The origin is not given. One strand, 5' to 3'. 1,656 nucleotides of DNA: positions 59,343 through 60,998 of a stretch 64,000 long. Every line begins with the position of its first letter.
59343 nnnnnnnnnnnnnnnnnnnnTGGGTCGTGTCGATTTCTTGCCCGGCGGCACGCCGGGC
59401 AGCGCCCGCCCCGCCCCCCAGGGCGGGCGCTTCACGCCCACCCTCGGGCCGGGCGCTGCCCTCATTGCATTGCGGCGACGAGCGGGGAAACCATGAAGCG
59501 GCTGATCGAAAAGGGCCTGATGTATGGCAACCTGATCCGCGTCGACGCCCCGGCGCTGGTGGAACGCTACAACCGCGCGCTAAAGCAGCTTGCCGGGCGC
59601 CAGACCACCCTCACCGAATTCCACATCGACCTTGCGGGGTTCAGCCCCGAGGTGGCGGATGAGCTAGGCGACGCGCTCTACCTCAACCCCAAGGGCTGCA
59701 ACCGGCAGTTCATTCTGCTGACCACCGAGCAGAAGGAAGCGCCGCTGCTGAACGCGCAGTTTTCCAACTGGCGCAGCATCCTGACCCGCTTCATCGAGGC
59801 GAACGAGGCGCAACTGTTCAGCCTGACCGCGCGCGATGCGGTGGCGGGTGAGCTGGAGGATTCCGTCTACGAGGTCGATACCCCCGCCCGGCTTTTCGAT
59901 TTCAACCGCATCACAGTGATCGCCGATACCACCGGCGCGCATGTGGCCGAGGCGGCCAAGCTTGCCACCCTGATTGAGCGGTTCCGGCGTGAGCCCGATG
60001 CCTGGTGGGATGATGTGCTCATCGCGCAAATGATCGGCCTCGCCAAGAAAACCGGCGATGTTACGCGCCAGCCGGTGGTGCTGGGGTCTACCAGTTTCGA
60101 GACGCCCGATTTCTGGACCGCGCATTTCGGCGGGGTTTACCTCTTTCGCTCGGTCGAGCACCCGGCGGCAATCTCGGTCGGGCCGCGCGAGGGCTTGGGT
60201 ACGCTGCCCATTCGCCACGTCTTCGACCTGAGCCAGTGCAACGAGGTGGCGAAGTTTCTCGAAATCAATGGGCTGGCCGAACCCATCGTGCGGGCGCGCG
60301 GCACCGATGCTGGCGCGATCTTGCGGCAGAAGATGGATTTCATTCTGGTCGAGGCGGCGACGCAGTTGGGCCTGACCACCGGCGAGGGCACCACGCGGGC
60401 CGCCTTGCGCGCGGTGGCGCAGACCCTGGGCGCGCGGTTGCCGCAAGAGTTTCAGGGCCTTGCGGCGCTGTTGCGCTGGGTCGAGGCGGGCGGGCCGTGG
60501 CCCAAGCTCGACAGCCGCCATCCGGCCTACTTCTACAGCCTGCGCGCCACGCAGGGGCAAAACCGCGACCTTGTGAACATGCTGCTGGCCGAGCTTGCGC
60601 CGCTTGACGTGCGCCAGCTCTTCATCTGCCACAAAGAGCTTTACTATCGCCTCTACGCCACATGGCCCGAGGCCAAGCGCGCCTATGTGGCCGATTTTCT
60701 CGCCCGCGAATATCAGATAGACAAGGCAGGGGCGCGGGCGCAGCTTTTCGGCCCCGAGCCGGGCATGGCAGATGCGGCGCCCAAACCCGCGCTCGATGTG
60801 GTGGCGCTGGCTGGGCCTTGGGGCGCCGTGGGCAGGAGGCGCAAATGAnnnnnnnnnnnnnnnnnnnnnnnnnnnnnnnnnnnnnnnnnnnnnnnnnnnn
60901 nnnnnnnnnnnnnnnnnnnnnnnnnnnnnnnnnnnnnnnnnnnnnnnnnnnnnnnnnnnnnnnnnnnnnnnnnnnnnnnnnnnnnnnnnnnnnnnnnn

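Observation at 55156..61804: Six-gene translationally coupled operon (coiled-coil + AAA+ + membrane proteins) matching no characterised system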

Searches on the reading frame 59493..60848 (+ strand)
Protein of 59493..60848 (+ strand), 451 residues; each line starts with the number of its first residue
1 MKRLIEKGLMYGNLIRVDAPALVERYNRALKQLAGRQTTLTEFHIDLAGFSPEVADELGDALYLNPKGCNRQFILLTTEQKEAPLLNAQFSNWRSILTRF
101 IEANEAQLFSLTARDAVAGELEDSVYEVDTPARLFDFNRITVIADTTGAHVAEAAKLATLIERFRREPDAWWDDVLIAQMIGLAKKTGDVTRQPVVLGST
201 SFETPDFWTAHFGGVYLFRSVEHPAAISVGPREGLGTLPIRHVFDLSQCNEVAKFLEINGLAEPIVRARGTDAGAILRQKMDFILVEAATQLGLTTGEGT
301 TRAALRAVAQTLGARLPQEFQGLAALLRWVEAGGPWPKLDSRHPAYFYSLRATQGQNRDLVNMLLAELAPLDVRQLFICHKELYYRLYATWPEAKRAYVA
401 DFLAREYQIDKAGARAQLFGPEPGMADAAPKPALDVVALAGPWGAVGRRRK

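Call 3: search_protein_families(library=pfam, proteins=[window:59493-60848:+], max_evalue=0.1)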
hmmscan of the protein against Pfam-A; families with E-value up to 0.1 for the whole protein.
window:59493-60848:+ (451 aa): 1 family
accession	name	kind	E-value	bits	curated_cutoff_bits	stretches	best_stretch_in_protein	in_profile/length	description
PF20343.3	DUF6638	-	1.3e-214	713.4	27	1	10-448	1-439/439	Family of unknown function (DUF6638)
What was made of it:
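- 59493..60848 (+): Gene D: 451-aa cytoplasmic DUF6638 protein. Its N-terminal half is mixed alpha/beta and its C-terminal half is helical. No structural neighbour was found. Pfam DUF6638, E 1e-214, full length (call 3).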

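Call 4: search_protein_families(library=ncbifam, proteins=[window:59493-60848:+], max_evalue=0.1)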
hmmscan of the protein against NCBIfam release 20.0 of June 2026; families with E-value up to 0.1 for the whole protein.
window:59493-60848:+ (451 aa): 0 families

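Call 5: search_protein_families(library=padloc, proteins=[window:59493-60848:+], max_evalue=0.1)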
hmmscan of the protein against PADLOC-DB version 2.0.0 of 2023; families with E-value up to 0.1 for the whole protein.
window:59493-60848:+ (451 aa): 0 families

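Call 10: find_related_loci(query=window:59493-60848:+, collection=genome_contigs, flank=8000)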
Query window:59493-60848:+ (451 aa) in genome_contigs; peptide patterns used: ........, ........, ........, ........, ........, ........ (x = any residue, [..] = any of these).
236 stretches matched a pattern; 181 encode a relative of the query (tblastn E <= 1e-3); the best 80 are kept; 80 distinct loci.
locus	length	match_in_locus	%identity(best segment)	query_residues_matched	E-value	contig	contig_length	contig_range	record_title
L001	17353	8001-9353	89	1-451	0e+0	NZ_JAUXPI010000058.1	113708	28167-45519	MAG: Phaeovulum sp. isolate C10_metabat.bin.22 C10_k141_51020, whole genome shotgun sequence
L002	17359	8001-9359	87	1-451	0e+0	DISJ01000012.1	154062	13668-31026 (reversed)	MAG TPA_asm: Rhodobacteraceae bacterium UBA6213 UBA6213_contig_2082, whole genome shotgun sequence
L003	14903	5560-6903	75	1-448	0e+0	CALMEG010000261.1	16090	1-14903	MAG TPA_asm: uncultured Rhodobacteraceae bacterium isolate SRR2107182_bin.32_CONCOCT_v1.1_MAG genome assembly, contig: E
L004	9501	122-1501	74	1-451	0e+0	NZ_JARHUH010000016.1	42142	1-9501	Paenirhodobacter sp. CAU 1674 contig16, whole genome shotgun sequence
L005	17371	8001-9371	73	1-450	0e+0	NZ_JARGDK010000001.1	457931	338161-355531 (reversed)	Pseudothioclava nitratireducens strain MCCC 1A06955 NODE_1_length_457931_cov_236.266919, whole genome shotgun sequence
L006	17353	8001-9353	90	1-451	0e+0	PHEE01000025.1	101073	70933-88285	MAG: Alphaproteobacteria bacterium HGW-Alphaproteobacteria-4 bjp_ig2158_scaffold_714, whole genome shotgun sequence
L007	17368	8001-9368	73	1-451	0e+0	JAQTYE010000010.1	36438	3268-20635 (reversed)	MAG: Paracoccaceae bacterium isolate STC_3 NODE_2295_length_36438_cov_3.246096_Sandtown_C, whole genome shotgun sequence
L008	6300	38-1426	71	1-451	0e+0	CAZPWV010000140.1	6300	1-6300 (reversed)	MAG TPA_asm: uncultured Rhodobacter sp. isolate SRP294416_co1_743 genome assembly, contig: NODE_29389_length_6300_cov_3.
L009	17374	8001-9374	69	1-451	0e+0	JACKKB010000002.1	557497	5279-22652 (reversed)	MAG: Defluviimonas sp. isolate HK-STAS-PROT-54 HK-STAS-PROT-54_2, whole genome shotgun sequence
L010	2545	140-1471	68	1-446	0e+0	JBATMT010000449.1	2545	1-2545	MAG: Paracoccaceae bacterium isolate MFD10503_ilm_asm_bin9 k127_263578, whole genome shotgun sequence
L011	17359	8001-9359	67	1-451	0e+0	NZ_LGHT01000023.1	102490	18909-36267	Pseudorhodobacter wandonensis strain KCTC 23672 ctg7180000015651, whole genome shotgun sequence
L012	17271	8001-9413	68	1-451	0e+0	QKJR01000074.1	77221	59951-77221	MAG: Rhodobacterales bacterium isolate SZUA-611 scaffold_446, whole genome shotgun sequence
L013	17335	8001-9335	67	1-448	0e+0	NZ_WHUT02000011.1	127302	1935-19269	Fertoeibacter niger strain RG-N-1a NODE_11_length_127302_cov_42.921062, whole genome shotgun sequence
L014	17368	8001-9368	65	1-450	0e+0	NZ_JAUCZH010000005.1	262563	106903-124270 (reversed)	MAG: Tabrizicola sp. isolate CZS48M_Bin3_fgap_30860_1 Contig_512, whole genome shotgun sequence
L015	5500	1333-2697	66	1-451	0e+0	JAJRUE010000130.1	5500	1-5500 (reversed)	MAG: Alphaproteobacteria bacterium isolate Dive96_bin10.157 k141_1593572, whole genome shotgun sequence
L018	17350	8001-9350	66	1-449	0e+0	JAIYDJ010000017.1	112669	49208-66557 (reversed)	MAG: Rhodobacter sp. isolate H1_MAG_00031 pond_H1_MAG_00031_000000000106, whole genome shotgun sequence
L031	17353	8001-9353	66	1-449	0e+0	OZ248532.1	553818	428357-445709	Paracoccaceae bacterium isolate LH-M10 genome assembly, chromosome: LH-M10-c3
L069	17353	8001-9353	65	1-449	0e+0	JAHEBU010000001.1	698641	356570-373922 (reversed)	MAG: Marivivens sp. isolate Ww150 NODE_1_length_698641_cov_9.395472, whole genome shotgun sequence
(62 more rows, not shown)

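Call 46: search_solved_structures(query=A5, max_evalue=10)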
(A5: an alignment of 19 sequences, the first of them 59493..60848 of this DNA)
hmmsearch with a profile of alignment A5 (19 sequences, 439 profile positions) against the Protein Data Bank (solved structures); distinct sequences matched with E-value up to 10: 3.
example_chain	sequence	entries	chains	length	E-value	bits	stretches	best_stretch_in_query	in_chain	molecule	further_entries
4ug1_A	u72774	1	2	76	0.47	13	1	32-61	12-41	CELL CYCLE PROTEIN GPSB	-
9v9r_M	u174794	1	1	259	0.68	12.5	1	236-310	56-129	Polycomb group RING finger protein 1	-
1r57_A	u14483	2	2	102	0.71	12.4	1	27-55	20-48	conserved hypothetical protein | Acetyltransferase, GNAT family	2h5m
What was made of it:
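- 59493..60848 (+): No PDB sequence relative (call 46).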

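Call 60: search_dna_similar(query=window:59493-60848:+, collection=plasmids, mode=protein, max_rows=15)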
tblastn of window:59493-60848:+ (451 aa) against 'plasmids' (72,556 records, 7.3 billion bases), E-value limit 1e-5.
Records with a match: 10; places in all: 10; records where one place covers at least 80% of the query: 4.
Best place of each record, by identity: <60% 10.
By first word of the organism name: Vibrio 4; Sinorhizobium 4; Shinella 1; Rhizobium 1.
By predicted mobility (MOB-suite, as given by PLSDB): non-mobilizable 10.
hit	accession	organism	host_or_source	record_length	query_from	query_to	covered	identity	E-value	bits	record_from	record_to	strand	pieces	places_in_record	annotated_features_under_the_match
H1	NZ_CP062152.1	Vibrio parahaemolyticus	oyster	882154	7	403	88%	24.8%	3e-37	152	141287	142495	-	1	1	DUF6638 family protein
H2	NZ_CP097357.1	Vibrio parahaemolyticus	oyster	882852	7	403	88%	24.8%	3e-37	152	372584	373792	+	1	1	DUF6638 family protein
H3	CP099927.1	Vibrio parahaemolyticus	Anadara tuberculosa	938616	7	403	88%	24.8%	4e-37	152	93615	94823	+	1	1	hypothetical protein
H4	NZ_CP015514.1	Vibrio vulnificus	Mactra veneriformis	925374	7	403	88%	24.5%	3e-36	149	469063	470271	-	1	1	DUF6638 family protein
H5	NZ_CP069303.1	Shinella sp. PSBB067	monoisolate,Minnesota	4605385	1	218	48%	40.8%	3e-47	182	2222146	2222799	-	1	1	none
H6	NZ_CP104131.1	Sinorhizobium sp. K101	Phaseolus vulgaris,cell ...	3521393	1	218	48%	40.4%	1e-46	180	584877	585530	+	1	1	none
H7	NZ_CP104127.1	Sinorhizobium sp. M103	Phaseolus vulgaris,cell ...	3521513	1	218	48%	40.4%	1e-46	180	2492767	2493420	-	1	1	none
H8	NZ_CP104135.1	Sinorhizobium sp. C101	Phaseolus vulgaris,cell ...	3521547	1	218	48%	40.4%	1e-46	180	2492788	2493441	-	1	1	none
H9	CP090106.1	Sinorhizobium meliloti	Medicago,Cell culture,Plant nodule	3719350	1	218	48%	40.4%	5e-46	178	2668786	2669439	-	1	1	hypothetical protein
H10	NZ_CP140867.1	Rhizobium leguminosarum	Trifolium pratense,whole organism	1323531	1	220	49%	35.0%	6e-36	148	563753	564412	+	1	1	record has no annotation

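Call 62: get_annotated_region(hit=H1, flank=9000)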
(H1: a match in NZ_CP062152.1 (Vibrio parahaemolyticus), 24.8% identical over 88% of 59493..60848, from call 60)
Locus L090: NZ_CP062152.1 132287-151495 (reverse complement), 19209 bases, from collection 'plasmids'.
description: Vibrio parahaemolyticus strain 19-VB00998 plasmid pVP-19-VB00998, complete sequence
organism: Vibrio parahaemolyticus (NCBI taxid 670)
taxonomy: Bacteria; Pseudomonadota; Gammaproteobacteria; Vibrionales; Vibrionaceae; Vibrio; Vibrio parahaemolyticus
host: -; source: oyster; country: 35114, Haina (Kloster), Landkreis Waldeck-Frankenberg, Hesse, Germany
typing (MOB-suite, as given by PLSDB): non-mobilizable
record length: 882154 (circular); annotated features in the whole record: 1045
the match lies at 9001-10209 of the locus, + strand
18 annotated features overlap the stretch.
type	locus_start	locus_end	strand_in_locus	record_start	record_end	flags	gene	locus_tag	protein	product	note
CDS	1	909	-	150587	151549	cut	-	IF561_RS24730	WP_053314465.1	hypothetical protein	-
CDS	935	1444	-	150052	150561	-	-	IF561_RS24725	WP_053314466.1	hypothetical protein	-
CDS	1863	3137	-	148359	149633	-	-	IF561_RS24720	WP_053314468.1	RNase H family protein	-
CDS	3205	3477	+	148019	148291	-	-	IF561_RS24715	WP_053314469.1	hypothetical protein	-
CDS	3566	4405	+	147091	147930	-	-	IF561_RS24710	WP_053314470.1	hypothetical protein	-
CDS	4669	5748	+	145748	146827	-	-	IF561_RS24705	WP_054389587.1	hypothetical protein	-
CDS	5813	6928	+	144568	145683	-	-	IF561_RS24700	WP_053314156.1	hypothetical protein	-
CDS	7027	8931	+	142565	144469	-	-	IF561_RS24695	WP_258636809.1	ATP-binding protein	-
CDS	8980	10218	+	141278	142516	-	-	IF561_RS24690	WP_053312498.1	DUF6638 family protein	-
CDS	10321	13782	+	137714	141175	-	mfd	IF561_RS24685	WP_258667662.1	transcription-repair coupling factor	GO:0006281 - DNA repair [Evidence IEA]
CDS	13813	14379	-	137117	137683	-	-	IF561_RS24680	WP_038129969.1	DUF3592 domain-containing protein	-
CDS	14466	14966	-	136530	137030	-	-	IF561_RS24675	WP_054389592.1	hypothetical protein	-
CDS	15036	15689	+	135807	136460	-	-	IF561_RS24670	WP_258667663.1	hypothetical protein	-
CDS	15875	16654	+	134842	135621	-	-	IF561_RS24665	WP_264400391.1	A24 family peptidase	-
CDS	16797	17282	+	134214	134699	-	-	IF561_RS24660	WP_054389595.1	hypothetical protein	-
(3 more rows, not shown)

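Call 63: get_annotated_region(hit=H9, flank=8000)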
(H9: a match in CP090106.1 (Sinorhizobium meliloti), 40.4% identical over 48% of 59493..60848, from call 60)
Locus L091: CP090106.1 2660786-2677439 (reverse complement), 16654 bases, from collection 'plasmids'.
description: Sinorhizobium meliloti strain Ak57 plasmid pSymB, complete sequence
organism: Sinorhizobium meliloti (NCBI taxid 382)
taxonomy: Bacteria; Pseudomonadota; Alphaproteobacteria; Hyphomicrobiales; Rhizobiaceae; Sinorhizobium; Sinorhizobium meliloti
host: -; source: Medicago,Cell culture,Plant nodule; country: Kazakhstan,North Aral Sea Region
typing (MOB-suite, as given by PLSDB): non-mobilizable
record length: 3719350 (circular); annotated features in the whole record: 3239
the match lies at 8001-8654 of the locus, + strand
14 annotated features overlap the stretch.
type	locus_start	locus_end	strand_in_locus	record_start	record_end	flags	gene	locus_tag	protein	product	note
CDS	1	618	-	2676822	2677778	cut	-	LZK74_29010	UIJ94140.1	choline ABC transporter substrate-binding protein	-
CDS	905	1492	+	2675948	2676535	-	-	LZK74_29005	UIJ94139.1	thymidine kinase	-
CDS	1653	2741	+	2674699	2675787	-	-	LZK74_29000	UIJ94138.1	hypothetical protein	-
CDS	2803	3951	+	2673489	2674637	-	-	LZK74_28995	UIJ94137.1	hypothetical protein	-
CDS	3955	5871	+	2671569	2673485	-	-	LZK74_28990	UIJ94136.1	ATP-binding protein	-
CDS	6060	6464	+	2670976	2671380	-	-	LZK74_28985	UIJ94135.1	endonuclease domain-containing protein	-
CDS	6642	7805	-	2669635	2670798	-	-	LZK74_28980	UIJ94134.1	IS4-like element ISRm16 family transposase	-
CDS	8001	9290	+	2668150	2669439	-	-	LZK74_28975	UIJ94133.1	hypothetical protein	-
CDS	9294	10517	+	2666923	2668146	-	-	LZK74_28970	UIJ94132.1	DUF2333 family protein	-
CDS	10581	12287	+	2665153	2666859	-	-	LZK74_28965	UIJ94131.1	formate--tetrahydrofolate ligase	-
CDS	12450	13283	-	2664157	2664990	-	-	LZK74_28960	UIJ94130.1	extensin family protein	-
CDS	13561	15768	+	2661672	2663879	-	-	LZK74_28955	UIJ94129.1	TonB-dependent hemoglobin/transferrin/lactoferrin family receptor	-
CDS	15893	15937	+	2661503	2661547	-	trpLE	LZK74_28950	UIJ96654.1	trpE operon leader peptide TrpLE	-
CDS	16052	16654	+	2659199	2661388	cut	-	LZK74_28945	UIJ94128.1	anthranilate synthase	-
